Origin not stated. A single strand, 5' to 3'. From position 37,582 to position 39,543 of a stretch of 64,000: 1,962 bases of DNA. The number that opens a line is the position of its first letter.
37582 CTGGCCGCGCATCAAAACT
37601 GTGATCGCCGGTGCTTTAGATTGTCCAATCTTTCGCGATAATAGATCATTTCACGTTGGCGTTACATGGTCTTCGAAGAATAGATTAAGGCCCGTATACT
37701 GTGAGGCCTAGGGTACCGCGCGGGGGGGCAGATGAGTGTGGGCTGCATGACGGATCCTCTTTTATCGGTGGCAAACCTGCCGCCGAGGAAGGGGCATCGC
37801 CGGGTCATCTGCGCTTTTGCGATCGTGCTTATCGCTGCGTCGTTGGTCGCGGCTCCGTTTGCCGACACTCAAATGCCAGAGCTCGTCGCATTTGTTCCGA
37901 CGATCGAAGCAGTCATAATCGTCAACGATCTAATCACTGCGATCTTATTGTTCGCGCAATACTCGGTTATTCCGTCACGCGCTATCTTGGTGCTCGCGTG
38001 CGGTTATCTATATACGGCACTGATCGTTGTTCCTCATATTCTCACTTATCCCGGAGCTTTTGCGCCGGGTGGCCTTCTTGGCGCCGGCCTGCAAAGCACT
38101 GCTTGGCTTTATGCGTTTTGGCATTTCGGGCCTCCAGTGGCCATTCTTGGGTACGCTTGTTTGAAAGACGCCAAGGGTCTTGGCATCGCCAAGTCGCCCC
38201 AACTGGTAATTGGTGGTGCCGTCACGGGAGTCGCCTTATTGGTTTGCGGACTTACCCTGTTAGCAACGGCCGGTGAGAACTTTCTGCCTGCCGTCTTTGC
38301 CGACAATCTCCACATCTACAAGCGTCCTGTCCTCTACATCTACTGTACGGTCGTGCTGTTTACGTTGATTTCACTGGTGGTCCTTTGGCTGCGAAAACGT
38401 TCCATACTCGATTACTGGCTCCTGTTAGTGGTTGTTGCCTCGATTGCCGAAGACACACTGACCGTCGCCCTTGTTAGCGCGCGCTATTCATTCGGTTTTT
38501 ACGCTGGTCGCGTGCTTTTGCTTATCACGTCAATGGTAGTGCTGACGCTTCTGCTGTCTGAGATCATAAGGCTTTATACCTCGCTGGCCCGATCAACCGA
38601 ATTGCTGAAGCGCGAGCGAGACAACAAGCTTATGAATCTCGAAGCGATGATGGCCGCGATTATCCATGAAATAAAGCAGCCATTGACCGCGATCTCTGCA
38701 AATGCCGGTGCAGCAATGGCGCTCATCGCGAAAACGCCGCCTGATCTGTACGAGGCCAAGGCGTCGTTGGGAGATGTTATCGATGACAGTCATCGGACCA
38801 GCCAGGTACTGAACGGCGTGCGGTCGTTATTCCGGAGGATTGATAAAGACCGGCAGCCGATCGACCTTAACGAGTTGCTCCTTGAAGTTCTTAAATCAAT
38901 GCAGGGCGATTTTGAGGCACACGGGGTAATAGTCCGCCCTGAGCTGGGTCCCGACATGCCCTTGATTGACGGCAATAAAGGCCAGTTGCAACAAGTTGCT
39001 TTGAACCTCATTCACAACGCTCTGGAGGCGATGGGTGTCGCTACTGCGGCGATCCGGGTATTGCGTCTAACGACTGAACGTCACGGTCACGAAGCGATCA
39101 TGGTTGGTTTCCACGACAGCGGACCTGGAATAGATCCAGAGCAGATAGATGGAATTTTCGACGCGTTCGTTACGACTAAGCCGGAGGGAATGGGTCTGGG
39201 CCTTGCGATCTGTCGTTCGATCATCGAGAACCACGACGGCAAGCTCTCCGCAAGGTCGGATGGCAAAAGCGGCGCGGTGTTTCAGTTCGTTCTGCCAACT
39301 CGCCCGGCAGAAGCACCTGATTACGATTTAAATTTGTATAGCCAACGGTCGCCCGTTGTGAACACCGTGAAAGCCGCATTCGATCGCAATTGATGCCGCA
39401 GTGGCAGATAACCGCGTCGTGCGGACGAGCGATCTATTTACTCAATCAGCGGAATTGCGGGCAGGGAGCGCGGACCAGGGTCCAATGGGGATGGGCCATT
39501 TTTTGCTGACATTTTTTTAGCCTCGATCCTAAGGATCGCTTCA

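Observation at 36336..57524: Recurrent 18-bp palindrome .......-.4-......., always intergenic and several copies upstream of envelope-protein genes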

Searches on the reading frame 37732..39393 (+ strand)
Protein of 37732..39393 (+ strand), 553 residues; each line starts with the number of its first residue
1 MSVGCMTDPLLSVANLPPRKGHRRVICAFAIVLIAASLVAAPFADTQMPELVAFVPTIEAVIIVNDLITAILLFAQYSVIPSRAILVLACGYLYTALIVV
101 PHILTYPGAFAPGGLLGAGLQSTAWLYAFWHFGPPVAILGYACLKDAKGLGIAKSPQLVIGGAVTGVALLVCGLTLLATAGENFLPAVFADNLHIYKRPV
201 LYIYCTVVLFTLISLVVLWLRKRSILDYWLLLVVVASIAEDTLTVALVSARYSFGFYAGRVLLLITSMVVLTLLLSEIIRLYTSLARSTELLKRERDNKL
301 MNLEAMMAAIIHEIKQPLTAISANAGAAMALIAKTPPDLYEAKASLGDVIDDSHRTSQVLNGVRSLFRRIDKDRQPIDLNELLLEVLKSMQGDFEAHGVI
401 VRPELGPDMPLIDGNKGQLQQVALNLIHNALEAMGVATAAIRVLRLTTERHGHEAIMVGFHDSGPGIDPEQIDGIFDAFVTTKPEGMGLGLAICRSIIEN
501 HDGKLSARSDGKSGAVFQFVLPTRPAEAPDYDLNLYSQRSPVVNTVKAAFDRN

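Call 10: search_protein_families(library=pfam, proteins=[window:37732-39393:+], max_evalue=0.01)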
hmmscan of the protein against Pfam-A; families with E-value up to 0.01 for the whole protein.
window:37732-39393:+ (553 aa): 4 families
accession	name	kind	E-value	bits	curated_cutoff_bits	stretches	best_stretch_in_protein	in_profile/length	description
PF17158.10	MASE4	-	1.2e-29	103.9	28.4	1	52-282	4-239/239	Membrane-associated sensor, integral membrane domain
PF02518.31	HATPase_c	-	1.4e-20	74.2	26.4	1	416-524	3-110/111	Histidine kinase-, DNA gyrase B-, and HSP90-like ATPase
PF17159.10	MASE3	-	7.5e-05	22.9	31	1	57-269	12-213/226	Membrane-associated sensor domain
PF00512.31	HisKA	-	8.2e-05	23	26.9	1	304-368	3-62/66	His Kinase A (phospho-acceptor) domain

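Call 26: search_protein_families(library=ncbifam, proteins=[window:37732-39393:+], max_evalue=0.001)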
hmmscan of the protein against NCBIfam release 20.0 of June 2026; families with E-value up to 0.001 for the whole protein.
window:37732-39393:+ (553 aa): 73 families (the best 25 are shown)
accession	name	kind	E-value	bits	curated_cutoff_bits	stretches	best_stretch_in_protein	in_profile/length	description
NF008468.0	PRK11360.1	equivalog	2.6e-40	138.4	646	1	295-527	388-612/616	two-component system sensor histidine kinase AtoS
NF007688.0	PRK10364.1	equivalog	2.4e-38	132.1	479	1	242-524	175-452/460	two-component system sensor histidine kinase ZraS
NF041777.1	sens_FixL_Rhizob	equivalog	4.9e-35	121.1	850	1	299-525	258-483/485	sensor protein FixL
NF052574.1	HisKinEspCMyxo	equivalog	5.3e-35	120.8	1200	1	306-530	420-644/785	serine histidine kinase EspC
NF010411.0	PRK13837.1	equivalog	8.3e-30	103.5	647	1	300-538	447-690/828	two-component system VirA-like sensor kinase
NF006800.0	PRK09303.1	equivalog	5.3e-25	88.2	342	1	292-523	137-377/383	histidine kinase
NF007793.0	PRK10490.1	equivalog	1.1e-23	83.2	1123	1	278-525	642-884/895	two-component system sensor histidine kinase KdpD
NF053867.1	SprKinKinDBac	equivalog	2e-23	82.6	775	1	261-523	244-497/500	sporulation kinase KinD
TIGR02938.1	nifL_nitrog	equivalog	5.9e-23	81.1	242.45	1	297-515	270-486/494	nitrogen fixation negative regulator NifL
NF058527.1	HistKinChvGCaul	equivalog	2.3e-22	79.5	740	1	284-523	287-533/535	two-component sensor histidine kinase ChvG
NF038348.1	T2SS_HK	subfamily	1e-21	77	450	1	343-524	398-574/574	histidine kinase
TIGR02956.1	TMAO_torS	equivalog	4.6e-21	74.6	676.5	1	306-527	467-686/967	TMAO reductase system sensor histidine kinase/response regulator TorS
NF046044.1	PnpS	equivalog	2.1e-20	73.1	400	1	307-522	174-390/390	two-component system histidine kinase PnpS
NF046026.1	HisKinCckACaul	equivalog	2.2e-20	72.3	1000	1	308-527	307-536/678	cell cycle histidine kinase CckA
NF007837.0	PRK10549.1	equivalog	2.6e-20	72.6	603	1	301-523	239-458/466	envelope stress sensor histidine kinase BaeS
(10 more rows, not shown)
